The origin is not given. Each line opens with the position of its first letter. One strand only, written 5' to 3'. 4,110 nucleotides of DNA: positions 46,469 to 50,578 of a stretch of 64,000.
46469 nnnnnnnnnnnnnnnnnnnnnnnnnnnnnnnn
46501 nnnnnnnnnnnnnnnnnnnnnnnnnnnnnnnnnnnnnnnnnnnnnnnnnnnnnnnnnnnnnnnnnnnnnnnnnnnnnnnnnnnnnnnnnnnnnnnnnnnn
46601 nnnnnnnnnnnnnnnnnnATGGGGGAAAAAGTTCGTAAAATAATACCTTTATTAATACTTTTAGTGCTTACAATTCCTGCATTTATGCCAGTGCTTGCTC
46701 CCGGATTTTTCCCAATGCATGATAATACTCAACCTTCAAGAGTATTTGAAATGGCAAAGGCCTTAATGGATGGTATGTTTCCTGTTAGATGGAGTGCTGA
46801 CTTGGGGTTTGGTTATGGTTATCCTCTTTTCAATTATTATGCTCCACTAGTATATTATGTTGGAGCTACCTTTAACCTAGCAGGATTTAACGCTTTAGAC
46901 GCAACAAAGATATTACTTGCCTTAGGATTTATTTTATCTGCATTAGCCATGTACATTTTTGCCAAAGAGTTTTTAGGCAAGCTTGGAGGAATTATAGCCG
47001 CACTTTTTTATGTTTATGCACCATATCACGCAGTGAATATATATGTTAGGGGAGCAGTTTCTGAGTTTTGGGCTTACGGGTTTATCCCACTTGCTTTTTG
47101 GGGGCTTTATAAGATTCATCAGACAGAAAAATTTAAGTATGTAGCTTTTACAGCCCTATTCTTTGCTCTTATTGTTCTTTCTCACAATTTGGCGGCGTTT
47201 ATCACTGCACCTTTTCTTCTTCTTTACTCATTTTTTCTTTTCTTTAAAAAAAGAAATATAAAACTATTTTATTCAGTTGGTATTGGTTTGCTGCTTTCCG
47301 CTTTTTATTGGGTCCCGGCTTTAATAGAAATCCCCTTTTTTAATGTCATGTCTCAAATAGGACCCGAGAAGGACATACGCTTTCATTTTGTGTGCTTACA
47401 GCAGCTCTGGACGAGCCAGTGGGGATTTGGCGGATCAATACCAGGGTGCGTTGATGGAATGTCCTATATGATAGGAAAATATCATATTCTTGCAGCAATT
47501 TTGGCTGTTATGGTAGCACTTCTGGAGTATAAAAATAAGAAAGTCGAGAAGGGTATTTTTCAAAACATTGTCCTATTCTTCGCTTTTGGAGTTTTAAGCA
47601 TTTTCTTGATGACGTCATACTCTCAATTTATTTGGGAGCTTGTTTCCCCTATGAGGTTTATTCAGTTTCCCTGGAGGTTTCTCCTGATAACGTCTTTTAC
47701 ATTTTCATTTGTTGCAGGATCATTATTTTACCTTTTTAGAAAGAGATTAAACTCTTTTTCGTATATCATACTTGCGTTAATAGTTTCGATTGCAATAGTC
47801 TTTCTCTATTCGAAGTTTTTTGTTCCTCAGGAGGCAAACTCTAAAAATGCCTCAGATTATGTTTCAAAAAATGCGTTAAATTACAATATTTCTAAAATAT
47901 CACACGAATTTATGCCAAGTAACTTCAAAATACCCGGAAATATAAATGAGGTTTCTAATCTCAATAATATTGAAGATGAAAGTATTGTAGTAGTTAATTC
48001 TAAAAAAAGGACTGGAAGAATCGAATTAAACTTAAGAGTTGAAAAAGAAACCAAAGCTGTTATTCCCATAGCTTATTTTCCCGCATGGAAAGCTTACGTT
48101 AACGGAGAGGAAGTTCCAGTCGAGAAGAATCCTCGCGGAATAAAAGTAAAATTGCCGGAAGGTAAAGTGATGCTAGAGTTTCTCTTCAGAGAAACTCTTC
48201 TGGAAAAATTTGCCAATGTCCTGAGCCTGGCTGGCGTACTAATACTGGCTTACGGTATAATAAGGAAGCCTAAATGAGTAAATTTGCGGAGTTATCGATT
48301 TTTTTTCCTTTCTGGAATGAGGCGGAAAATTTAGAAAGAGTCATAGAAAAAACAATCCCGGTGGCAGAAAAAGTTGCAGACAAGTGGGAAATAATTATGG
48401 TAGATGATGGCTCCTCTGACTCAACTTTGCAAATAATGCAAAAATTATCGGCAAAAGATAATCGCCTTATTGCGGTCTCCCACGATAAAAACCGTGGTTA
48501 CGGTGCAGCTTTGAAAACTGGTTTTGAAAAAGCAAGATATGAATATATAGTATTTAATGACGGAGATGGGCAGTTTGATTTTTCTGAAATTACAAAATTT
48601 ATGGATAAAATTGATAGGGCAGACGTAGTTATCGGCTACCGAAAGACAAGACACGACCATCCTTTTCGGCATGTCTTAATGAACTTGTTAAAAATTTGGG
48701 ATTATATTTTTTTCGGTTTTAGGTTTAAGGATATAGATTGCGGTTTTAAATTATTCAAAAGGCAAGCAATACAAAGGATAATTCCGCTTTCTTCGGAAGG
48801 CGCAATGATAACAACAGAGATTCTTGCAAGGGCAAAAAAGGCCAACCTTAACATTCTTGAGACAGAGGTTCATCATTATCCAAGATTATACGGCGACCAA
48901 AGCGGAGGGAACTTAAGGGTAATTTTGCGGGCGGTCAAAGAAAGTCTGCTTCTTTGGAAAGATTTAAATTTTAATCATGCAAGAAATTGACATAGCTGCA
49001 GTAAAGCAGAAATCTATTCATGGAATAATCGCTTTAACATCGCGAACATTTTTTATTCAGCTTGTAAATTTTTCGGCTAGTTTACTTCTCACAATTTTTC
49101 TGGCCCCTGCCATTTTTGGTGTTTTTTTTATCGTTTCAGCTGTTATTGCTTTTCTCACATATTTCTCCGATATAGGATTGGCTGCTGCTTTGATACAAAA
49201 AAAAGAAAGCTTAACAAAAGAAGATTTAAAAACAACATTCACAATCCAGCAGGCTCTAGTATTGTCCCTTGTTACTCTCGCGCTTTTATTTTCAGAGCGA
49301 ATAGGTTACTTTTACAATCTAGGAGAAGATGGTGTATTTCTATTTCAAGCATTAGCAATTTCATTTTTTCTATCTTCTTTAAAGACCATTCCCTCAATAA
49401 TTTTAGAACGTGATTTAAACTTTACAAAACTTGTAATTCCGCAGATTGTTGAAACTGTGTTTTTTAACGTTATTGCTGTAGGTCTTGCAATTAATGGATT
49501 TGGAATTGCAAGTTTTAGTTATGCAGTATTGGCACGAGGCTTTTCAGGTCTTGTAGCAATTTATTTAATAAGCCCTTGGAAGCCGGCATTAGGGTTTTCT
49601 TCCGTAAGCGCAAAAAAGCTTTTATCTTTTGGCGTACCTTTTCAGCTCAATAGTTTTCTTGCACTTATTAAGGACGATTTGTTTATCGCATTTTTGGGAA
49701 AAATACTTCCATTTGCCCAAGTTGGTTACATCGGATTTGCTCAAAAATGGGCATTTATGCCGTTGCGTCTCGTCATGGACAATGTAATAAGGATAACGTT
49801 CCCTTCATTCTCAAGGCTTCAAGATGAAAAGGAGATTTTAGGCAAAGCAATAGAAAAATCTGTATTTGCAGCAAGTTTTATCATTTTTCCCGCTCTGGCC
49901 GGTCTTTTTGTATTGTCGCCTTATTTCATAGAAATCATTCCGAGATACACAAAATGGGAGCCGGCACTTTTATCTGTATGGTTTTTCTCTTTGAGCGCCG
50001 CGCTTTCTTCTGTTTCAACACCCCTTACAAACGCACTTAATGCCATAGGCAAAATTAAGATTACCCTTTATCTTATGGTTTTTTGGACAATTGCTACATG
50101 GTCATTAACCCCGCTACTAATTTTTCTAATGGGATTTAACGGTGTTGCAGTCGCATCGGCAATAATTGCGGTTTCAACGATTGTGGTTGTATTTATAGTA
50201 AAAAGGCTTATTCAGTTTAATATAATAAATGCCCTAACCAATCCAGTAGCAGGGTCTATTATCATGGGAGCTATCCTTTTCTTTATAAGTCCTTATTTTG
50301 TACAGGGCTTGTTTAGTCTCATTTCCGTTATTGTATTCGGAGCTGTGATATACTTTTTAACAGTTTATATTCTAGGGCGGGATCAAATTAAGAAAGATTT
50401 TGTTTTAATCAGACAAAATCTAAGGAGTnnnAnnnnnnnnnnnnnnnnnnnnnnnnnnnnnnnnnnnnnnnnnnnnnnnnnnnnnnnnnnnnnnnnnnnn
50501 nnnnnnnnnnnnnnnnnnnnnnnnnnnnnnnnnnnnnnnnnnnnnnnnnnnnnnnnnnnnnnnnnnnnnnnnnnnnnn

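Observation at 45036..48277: Tandem paralog pair of giant PTPS-related membrane proteins with conserved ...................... N-terminal block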

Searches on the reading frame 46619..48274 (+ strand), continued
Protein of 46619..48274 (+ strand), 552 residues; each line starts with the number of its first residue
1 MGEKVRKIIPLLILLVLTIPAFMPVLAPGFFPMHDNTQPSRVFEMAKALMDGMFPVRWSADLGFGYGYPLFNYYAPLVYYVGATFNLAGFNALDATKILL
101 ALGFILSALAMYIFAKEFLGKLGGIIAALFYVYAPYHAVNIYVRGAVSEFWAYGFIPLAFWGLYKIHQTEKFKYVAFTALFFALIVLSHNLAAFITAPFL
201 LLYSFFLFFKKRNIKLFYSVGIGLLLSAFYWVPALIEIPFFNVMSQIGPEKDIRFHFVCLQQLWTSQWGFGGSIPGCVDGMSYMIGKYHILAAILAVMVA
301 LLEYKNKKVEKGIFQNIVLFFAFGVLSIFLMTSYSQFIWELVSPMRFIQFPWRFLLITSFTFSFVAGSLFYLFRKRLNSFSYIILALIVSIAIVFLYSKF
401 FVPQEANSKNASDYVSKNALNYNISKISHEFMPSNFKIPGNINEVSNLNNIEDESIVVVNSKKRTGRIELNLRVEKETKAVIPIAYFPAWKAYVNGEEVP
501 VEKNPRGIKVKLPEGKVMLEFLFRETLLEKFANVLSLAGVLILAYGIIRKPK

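Call 23: find_related_loci(query=A1, collection=genome_contigs, flank=10000)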
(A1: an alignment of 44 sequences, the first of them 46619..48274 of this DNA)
Query A1 (552 aa) in genome_contigs; peptide patterns used: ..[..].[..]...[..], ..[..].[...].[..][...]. (x = any residue, [..] = any of these).
600 stretches matched a pattern (row limit reached: there are more); 554 encode a relative of the query (tblastn E <= 1e-3); the best 80 are kept; 80 distinct loci.
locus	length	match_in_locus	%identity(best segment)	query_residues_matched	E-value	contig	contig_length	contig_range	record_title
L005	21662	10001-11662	54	3-552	0e+0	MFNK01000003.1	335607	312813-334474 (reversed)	MAG: Candidatus Levybacteria bacterium RIFCSPHIGHO2_01_FULL_36_15b rifcsphigho2_01_scaffold_16, whole genome shotgun seq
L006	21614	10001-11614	47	21-552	1e-171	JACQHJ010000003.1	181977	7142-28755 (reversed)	MAG: Candidatus Levyibacteriota bacterium isolate NC_groundwater_1096_Ag_S2p5_37_166 S_2p5_S6_coassembly_k141_1322597, w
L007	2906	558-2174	48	24-552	8e-172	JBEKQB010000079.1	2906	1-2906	MAG: Candidatus Levyibacteriota bacterium isolate SPRUCE 478 SPRUCE_478_79, whole genome shotgun sequence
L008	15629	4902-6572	46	5-549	3e-162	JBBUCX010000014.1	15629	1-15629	MAG: Patescibacteria group bacterium isolate H51-bin115_1 H51_bin115_1_000000000014, whole genome shotgun sequence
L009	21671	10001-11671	46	5-552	4e-161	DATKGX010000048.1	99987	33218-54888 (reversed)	MAG TPA_asm: Patescibacteria group bacterium isolate SMAG_U14562 k141_141557, whole genome shotgun sequence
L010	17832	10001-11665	45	5-552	4e-160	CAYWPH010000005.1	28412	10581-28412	MAG TPA_asm: uncultured Gammaproteobacteria bacterium isolate SRP302447_co3_825 genome assembly, contig: NODE_4442_lengt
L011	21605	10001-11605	47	5-535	8e-160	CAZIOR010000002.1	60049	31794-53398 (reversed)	MAG TPA_asm: uncultured Gammaproteobacteria bacterium isolate SRP298887_co1_352 genome assembly, contig: NODE_280_length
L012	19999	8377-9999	47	5-538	3e-166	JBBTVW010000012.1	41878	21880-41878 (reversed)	MAG: Patescibacteria group bacterium isolate H43-bin095_1 H43_bin095_1_000000000012, whole genome shotgun sequence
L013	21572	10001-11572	47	29-548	1e-156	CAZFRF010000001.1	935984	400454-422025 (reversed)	MAG TPA_asm: uncultured Gammaproteobacteria bacterium isolate SRP292972_co1_100 genome assembly, contig: NODE_5_length_9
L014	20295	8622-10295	47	6-552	4e-156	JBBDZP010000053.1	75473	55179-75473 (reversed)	MAG: Candidatus Levyibacteriota bacterium isolate LejiaD_39_46 Lejia_D_659_length_75473_cov_28, whole genome shotgun seq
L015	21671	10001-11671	45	5-552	5e-162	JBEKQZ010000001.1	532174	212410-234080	MAG: Candidatus Levyibacteriota bacterium isolate SPRUCE 49 SPRUCE_49_1, whole genome shotgun sequence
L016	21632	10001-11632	44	3-548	7e-152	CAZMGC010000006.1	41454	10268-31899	MAG TPA_asm: uncultured Gammaproteobacteria bacterium isolate SRP278252_co2_146 genome assembly, contig: NODE_1693_lengt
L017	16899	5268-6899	45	3-548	2e-151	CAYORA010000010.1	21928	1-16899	MAG TPA_asm: uncultured Gammaproteobacteria bacterium isolate SRP170004_co1_164 genome assembly, contig: NODE_3605_lengt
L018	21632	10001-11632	45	3-548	4e-151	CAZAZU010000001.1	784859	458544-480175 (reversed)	MAG TPA_asm: uncultured Gammaproteobacteria bacterium isolate SRP178908_co1_328 genome assembly, contig: NODE_1_length_7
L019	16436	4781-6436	45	6-552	1e-149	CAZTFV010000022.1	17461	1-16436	MAG TPA_asm: uncultured Gammaproteobacteria bacterium isolate SRP269290_co1_791 genome assembly, contig: NODE_4272_lengt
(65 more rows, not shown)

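Call 24: search_solved_structures(query=A1, max_evalue=10, show_alignments=3)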
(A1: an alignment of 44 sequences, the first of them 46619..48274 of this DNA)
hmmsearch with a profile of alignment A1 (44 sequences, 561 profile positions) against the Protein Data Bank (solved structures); distinct sequences matched with E-value up to 10: 2.
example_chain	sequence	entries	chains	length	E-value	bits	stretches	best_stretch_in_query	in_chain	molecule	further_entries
3wkv_A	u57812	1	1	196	0.11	14.3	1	296-387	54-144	Ion channel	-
8fg6_B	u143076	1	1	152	0.22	13.2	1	489-539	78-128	C104.1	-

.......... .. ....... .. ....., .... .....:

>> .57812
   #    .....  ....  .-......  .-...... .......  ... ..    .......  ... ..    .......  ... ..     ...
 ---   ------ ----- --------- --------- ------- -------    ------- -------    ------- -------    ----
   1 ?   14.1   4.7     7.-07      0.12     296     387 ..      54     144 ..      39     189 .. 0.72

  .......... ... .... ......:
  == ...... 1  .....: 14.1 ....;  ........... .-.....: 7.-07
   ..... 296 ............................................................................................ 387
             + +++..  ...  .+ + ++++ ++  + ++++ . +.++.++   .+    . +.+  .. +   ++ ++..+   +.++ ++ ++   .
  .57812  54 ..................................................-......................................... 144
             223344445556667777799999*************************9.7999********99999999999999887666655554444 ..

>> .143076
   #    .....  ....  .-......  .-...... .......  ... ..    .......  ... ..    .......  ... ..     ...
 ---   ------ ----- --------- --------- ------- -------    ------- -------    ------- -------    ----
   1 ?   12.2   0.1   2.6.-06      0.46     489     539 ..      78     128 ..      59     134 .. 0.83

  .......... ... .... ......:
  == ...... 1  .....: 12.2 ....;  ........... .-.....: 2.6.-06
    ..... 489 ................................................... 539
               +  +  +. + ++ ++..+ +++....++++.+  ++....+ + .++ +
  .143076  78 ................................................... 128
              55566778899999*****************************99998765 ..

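Call 51: find_encoding_contigs(protein=P0002, flank=10000, max_places=2)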
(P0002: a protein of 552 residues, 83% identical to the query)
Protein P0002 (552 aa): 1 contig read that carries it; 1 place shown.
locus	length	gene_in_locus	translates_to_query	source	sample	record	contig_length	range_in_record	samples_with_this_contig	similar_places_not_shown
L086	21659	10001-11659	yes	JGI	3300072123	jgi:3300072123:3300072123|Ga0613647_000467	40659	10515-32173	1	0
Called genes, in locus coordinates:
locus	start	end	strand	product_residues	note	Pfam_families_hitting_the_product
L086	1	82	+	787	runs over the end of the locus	PF02190:LON_substr_bdg, PF00004:AAA, PF07728:AAA_5 (weak), PF22667:Lon_lid, PF05362:Lon_C, PF13541:ChlI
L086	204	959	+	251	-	PF00535:Glycos_transf_2, PF10111:Glyco_tranf_2_2 (weak)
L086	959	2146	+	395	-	PF26314:MptA_B_family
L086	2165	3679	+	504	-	PF13231:PMT_2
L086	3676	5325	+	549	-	PF02366:PMT (weak)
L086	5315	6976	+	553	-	PF02366:PMT, PF13231:PMT_2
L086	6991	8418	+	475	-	PF00070:Pyr_redox (faint), PF00890:FAD_binding_2 (weak), PF01266:DAO, PF01593:Amino_oxidase, PF07992:Pyr_redox_2 (faint), PF12831:FAD_oxidored (faint), PF13450:NAD_binding_8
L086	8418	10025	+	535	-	PF10131:PTPS_related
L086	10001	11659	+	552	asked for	PF10131:PTPS_related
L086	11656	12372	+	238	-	PF00535:Glycos_transf_2, PF10111:Glyco_tranf_2_2 (weak)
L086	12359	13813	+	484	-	PF01943:Polysacc_synt, PF13440:Polysacc_synt_3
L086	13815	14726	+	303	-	PF00535:Glycos_transf_2, PF10111:Glyco_tranf_2_2 (weak)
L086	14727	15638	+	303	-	PF00535:Glycos_transf_2, PF13641:Glyco_tranf_2_3, PF13632:Glyco_trans_2_3 (weak)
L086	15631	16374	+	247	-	PF00535:Glycos_transf_2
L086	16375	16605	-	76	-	PF18893:DUF5652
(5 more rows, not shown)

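Call 52: find_encoding_contigs(protein=P0004, flank=10000, max_places=2)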
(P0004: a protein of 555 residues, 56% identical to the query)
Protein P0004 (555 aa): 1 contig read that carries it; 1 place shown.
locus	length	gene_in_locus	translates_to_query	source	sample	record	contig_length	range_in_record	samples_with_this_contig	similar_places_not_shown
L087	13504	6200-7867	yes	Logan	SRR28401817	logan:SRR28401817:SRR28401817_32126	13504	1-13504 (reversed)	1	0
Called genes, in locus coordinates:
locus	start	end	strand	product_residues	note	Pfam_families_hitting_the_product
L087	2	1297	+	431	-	?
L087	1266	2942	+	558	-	PF13231:PMT_2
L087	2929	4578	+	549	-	PF13231:PMT_2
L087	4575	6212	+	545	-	-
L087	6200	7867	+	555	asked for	PF10131:PTPS_related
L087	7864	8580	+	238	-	PF00535:Glycos_transf_2, PF10111:Glyco_tranf_2_2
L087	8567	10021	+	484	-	PF01943:Polysacc_synt, PF13440:Polysacc_synt_3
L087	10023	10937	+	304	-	PF00535:Glycos_transf_2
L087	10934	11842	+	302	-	PF00535:Glycos_transf_2, PF13641:Glyco_tranf_2_3, PF13632:Glyco_trans_2_3 (faint)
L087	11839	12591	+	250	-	PF00535:Glycos_transf_2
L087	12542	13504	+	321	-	?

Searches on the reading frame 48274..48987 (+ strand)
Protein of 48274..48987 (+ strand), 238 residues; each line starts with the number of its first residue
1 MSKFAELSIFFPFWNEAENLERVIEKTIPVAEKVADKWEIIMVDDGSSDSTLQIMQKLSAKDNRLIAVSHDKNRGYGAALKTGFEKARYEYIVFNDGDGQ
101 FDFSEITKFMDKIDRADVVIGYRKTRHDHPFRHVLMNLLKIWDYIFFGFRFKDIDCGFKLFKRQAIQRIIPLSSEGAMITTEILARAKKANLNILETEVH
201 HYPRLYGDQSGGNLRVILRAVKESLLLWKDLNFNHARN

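Call 4: search_protein_families(library=pfam, proteins=[window:48274-48987:+], max_evalue=0.1)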
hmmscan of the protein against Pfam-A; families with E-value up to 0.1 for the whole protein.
window:48274-48987:+ (238 aa): 3 families
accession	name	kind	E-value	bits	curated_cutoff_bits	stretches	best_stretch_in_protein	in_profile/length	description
PF00535.33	Glycos_transf_2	-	6.7e-28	98.2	23.3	1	8-138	1-130/168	Glycosyl transferase family 2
PF10111.15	Glyco_tranf_2_2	-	7.4e-08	32.6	27.3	1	22-102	13-95/276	Glycosyltransferase like family 2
PF13704.12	Glyco_tranf_2_4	-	0.042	14.8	27.5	1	39-98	21-81/98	Glycosyl transferase family 2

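Call 6: search_protein_families(library=ncbifam, proteins=[window:48274-48987:+], max_evalue=0.01)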
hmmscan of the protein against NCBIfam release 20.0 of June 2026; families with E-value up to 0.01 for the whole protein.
window:48274-48987:+ (238 aa): 26 families (the best 25 are shown)
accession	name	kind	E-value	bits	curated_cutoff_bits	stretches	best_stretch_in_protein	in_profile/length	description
NF007986.1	PRK10714.1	equivalog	7.5e-25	87.6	529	1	4-217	5-216/316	undecaprenyl-phosphate 4-deoxy-4-formamido-L-arabinose transferase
NF047588.1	GlcsyltransPgfSStrep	equivalog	6.1e-21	74.9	500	1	6-173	2-171/308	glycosyltransferase PgfS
TIGR03937.1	PgaC_IcaA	equivalog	9.9e-19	67.6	422.3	1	4-109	44-146/407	poly-beta-1,6-N-acetyl-D-glucosamine synthase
TIGR04182.1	glyco_TIGR04182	equivalog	2.7e-17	63.1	325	1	7-207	2-196/293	S-layer glycoprotein N-glycosyltransferase AglJ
NF047683.1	TeichurnBiosyTuaG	equivalog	2.3e-15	56.9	400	1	6-124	7-125/252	teichuronic acid biosynthesis protein TuaG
NF058614.1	PPMAGASynPpgS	equivalog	6e-14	52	370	1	9-201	4-196/226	polyprenyl-phospho-N-acetylgalactosaminyl synthase PpgS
NF007482.0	PRK10073.1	equivalog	3.1e-13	49.5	423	1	1-109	2-106/334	glycosyltransferase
NF041391.1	DPhHxTase_Halo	equivalog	6.3e-13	48.2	375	1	14-204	4-186/213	dolichyl-phosphate hexose transferase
NF041875.1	EPS_EpsD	equivalog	4.8e-12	45.9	370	1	7-121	1-114/325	exopolysaccharide biosynthesis glycosyltransferase EpsD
TIGR04283.1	glyco_like_mftF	equivalog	9.7e-11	41.7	182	1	7-121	1-105/221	TIGR04283 family arsenosugar biosynthesis glycosyltransferase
NF053739.1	GlytfEpsEBac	equivalog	7.5e-10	38.2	450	1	7-108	3-99/265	glycosyltransferase EpsE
TIGR03965.1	mycofact_glyco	equivalog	9.2e-10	38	280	1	5-100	74-166/467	mycofactocin biosynthesis glycosyltransferase MftF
NF038302.1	EPS_HpsE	equivalog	4.3e-09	35.8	300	1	6-100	2-98/307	hormogonium polysaccharide biosynthesis glycosyltransferase HpsE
NF050050.1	ProtGlycPglI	equivalog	3e-08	33.4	500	1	5-115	2-110/306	GalNAc(5)-diNAcBac-PP-undecaprenol beta-1,3-glucosyltransferase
TIGR03111.1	glyc2_xrt_Gpos1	hypoth_equivalog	1.6e-07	30.5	363.95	1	2-115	46-158/439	TIGR03111 family XrtG-associated glycosyltransferase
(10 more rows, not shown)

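Call 61: search_solved_structures(query=window:48274-48987:+, max_evalue=0.001)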
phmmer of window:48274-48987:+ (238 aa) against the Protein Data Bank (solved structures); distinct sequences matched with E-value up to 0.001: 22.
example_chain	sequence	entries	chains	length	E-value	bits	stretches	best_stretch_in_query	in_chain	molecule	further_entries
9bhc_C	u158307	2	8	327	5.9e-23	84.9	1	6-217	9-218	Undecaprenyl-phosphate 4-deoxy-4-formamido-L-arabinose transferase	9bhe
8vxh_A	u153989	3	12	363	7.4e-23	84.5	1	5-217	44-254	Undecaprenyl-phosphate 4-deoxy-4-formamido-L-arabinose transferase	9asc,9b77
9hwj_A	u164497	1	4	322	3.9e-19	72.4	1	6-217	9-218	Undecaprenyl-phosphate 4-deoxy-4-formamido-L-arabinose transferase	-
2z87_A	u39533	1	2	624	1.6e-11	47.5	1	7-112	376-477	Chondroitin synthase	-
2z86_A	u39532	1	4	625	1.6e-11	47.5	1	7-112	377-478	Chondroitin synthase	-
5mlz_A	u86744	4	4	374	1.7e-10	44.1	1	6-190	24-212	Dolichol monophosphate mannose synthase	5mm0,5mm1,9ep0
5ekp_C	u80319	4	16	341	1e-09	41.5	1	5-129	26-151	Uncharacterized glycosyltransferase sll0501 | Glycosyltransferase sll0501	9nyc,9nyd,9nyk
9nye_A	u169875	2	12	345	1e-09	41.5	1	5-129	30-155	Glycosyltransferase sll0501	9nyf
5eke_A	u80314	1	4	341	1.1e-09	41.4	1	5-129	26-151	Uncharacterized glycosyltransferase sll0501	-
3bcv_A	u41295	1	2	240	9.1e-08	35.1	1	2-103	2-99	Putative glycosyltransferase protein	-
5hea_A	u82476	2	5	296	3e-07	33.5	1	7-100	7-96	Putative glycosyltransferase (GalT1)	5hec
3l7i_A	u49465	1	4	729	2.7e-05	27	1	7-120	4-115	Teichoic acid biosynthesis protein F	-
3l7m_A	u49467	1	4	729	2.7e-05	27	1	7-120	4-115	Teichoic acid biosynthesis protein F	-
3l7j_A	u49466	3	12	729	2.8e-05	27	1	7-120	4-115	Teichoic acid biosynthesis protein F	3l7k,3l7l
5tze_C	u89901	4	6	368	2.9e-05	27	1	8-104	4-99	Glycosyl transferase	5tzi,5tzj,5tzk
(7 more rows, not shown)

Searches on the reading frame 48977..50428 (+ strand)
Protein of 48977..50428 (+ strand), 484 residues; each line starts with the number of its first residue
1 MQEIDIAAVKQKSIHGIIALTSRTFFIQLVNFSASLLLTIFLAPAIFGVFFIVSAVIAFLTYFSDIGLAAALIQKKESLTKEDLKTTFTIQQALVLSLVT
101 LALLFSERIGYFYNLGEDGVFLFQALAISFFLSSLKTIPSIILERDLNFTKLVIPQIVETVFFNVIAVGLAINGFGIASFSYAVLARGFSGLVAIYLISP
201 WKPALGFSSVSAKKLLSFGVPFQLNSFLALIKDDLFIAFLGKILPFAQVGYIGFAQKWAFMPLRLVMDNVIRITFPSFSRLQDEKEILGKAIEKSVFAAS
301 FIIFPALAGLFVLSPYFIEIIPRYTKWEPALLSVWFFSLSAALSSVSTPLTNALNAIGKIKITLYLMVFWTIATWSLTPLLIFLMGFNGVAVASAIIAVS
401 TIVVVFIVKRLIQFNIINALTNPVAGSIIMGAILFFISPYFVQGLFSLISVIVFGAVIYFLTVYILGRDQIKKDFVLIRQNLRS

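Call 4: search_protein_families(library=pfam, proteins=[window:48977-50428:+], max_evalue=0.1)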
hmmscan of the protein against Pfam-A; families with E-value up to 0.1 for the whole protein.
window:48977-50428:+ (484 aa): 4 families
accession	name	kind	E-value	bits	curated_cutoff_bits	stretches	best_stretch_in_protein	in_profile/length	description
PF13440.11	Polysacc_synt_3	-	4.2e-50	171.1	23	1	38-321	2-283/293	Polysaccharide biosynthesis protein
PF01943.22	Polysacc_synt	-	7e-15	55.6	28.2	1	15-282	3-274/274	Polysaccharide biosynthesis protein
PF12467.13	CMV_1a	-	0.053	14.2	25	1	254-297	6-49/184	Cucumber mosaic virus 1a protein family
PF20624.3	DMRT5_DMB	-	0.094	13.2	25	0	180-209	35-64/88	DMRT5, DMB domain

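Call 6: search_protein_families(library=ncbifam, proteins=[window:48977-50428:+], max_evalue=0.01)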
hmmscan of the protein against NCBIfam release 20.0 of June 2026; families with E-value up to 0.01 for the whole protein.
window:48977-50428:+ (484 aa): 3 families
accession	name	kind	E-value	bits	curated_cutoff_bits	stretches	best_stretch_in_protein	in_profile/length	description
NF007773.0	PRK10459.1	equivalog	3.7e-35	121.8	273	1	13-467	7-468/492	MOP flippase family protein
NF058658.1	Oglyco_Wzx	exception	7.4e-32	111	720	1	8-468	5-465/478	O-glycosylation flippase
NF047674.1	TeichurnBiosyTuaB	equivalog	2.2e-23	83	580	1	8-464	3-467/469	teichuronic acid biosynthesis protein TuaB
